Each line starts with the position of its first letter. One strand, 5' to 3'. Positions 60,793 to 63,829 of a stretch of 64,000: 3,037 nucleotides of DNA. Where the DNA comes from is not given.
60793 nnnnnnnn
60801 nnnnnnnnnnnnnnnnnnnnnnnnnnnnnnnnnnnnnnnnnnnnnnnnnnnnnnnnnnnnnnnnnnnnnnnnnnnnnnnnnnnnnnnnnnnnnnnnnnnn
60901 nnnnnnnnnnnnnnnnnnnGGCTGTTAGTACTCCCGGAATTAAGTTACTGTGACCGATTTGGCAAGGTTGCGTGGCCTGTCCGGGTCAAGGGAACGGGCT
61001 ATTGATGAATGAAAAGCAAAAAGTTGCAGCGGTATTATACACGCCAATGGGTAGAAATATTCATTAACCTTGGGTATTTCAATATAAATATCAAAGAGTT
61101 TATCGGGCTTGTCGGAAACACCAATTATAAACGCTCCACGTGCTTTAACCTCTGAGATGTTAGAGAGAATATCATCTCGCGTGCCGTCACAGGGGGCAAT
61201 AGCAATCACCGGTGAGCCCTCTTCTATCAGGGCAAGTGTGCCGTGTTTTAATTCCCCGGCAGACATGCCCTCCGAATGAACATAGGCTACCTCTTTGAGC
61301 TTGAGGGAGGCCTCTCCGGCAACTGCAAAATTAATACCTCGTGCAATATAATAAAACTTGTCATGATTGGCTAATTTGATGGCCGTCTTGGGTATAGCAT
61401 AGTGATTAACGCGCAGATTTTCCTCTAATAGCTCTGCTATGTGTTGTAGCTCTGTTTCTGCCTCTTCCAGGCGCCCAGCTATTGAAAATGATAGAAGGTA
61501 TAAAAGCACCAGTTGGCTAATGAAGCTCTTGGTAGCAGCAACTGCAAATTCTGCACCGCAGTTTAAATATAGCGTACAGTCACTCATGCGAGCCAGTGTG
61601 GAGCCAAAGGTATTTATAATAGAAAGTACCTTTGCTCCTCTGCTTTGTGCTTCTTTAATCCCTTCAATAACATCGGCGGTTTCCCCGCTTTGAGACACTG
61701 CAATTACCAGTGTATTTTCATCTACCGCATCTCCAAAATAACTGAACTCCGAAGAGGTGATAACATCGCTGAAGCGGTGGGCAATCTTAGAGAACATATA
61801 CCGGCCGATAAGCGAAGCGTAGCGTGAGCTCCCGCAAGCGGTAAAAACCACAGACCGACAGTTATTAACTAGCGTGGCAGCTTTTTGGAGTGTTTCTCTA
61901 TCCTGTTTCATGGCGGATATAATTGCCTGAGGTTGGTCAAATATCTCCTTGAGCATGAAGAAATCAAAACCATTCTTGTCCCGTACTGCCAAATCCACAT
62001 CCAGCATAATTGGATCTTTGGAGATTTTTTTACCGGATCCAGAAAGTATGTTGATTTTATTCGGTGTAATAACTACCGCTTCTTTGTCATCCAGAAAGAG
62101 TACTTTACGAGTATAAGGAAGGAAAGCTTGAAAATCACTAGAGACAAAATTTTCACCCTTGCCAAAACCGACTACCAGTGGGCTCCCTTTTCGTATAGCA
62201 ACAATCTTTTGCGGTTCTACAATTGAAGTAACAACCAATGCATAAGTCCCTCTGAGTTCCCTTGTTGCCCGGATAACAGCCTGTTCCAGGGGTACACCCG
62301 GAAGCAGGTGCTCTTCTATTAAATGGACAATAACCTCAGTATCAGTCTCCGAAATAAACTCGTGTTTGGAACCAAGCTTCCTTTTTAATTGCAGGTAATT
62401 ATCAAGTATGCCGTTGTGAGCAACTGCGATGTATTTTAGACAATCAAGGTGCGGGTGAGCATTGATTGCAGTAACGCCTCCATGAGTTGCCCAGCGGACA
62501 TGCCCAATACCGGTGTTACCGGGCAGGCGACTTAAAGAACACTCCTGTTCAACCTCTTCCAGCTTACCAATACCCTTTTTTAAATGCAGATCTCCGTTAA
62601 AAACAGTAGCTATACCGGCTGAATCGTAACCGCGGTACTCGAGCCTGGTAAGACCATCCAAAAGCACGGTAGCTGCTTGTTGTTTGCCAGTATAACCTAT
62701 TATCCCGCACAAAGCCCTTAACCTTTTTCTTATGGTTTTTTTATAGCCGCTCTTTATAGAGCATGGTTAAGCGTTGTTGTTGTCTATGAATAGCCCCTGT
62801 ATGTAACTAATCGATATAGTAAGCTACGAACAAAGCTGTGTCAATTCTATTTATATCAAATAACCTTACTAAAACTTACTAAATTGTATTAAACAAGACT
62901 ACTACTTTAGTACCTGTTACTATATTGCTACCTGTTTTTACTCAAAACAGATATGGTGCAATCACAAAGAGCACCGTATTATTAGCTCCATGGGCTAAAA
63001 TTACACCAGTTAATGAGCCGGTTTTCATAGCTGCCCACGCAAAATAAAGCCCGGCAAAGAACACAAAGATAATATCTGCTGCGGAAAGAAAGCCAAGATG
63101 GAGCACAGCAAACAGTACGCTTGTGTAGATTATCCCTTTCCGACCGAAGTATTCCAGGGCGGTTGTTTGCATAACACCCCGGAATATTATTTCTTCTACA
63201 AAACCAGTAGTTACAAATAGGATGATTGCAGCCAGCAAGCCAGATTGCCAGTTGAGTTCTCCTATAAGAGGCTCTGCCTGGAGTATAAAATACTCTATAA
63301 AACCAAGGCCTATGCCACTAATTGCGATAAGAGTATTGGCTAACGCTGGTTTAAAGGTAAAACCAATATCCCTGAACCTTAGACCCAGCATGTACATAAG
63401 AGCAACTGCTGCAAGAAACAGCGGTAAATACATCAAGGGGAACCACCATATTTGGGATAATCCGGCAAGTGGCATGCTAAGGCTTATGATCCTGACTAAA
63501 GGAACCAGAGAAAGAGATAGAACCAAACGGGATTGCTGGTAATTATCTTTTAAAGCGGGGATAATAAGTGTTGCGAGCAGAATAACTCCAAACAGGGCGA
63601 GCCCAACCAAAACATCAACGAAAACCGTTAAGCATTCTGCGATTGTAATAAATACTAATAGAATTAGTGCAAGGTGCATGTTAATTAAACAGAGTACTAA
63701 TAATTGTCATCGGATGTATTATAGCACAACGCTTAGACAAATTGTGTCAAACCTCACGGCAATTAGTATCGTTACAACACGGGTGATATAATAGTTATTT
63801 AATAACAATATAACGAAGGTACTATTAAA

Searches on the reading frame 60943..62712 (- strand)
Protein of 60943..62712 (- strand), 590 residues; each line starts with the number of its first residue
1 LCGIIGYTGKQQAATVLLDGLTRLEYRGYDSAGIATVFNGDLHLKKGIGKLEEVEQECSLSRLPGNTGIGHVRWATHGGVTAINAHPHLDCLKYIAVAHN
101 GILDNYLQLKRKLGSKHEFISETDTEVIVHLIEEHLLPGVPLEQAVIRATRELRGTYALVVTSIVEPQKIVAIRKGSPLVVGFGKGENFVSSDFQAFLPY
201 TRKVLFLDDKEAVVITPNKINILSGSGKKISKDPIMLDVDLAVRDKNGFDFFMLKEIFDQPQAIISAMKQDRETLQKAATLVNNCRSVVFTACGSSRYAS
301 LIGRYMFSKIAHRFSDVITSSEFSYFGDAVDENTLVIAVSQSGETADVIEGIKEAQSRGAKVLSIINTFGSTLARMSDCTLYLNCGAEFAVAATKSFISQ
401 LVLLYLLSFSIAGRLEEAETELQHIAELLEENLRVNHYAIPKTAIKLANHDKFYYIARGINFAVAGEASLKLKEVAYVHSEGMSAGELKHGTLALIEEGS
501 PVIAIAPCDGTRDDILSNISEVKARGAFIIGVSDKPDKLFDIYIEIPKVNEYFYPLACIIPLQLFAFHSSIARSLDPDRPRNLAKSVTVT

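Call 75: search_protein_families(library=pfam, proteins=[window:60943-62712:-], max_evalue=0.00001)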
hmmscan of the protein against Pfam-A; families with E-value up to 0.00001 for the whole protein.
window:60943-62712:- (590 aa): 3 families
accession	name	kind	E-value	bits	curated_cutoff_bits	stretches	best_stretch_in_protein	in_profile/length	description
PF01380.27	SIS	-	2e-45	154.2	25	2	283-407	3-128/131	SIS domain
PF13522.11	GATase_6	-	1.1e-13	51.8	27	1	65-184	10-121/130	Glutamine amidotransferase domain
PF13537.11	GATase_7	-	9.4e-11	42.2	25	1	92-198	21-122/123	Glutamine amidotransferase domain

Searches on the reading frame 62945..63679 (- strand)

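Call 75: search_protein_families(library=pfam, proteins=[window:62945-63679:-], max_evalue=0.00001)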
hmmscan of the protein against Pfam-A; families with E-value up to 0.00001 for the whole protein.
window:62945-63679:- (245 aa): 1 family
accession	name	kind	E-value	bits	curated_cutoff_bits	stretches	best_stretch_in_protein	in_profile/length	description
PF02517.21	Rce1-like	-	1e-19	71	22.4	1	146-236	3-93/93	Type II CAAX prenyl endopeptidase Rce1-like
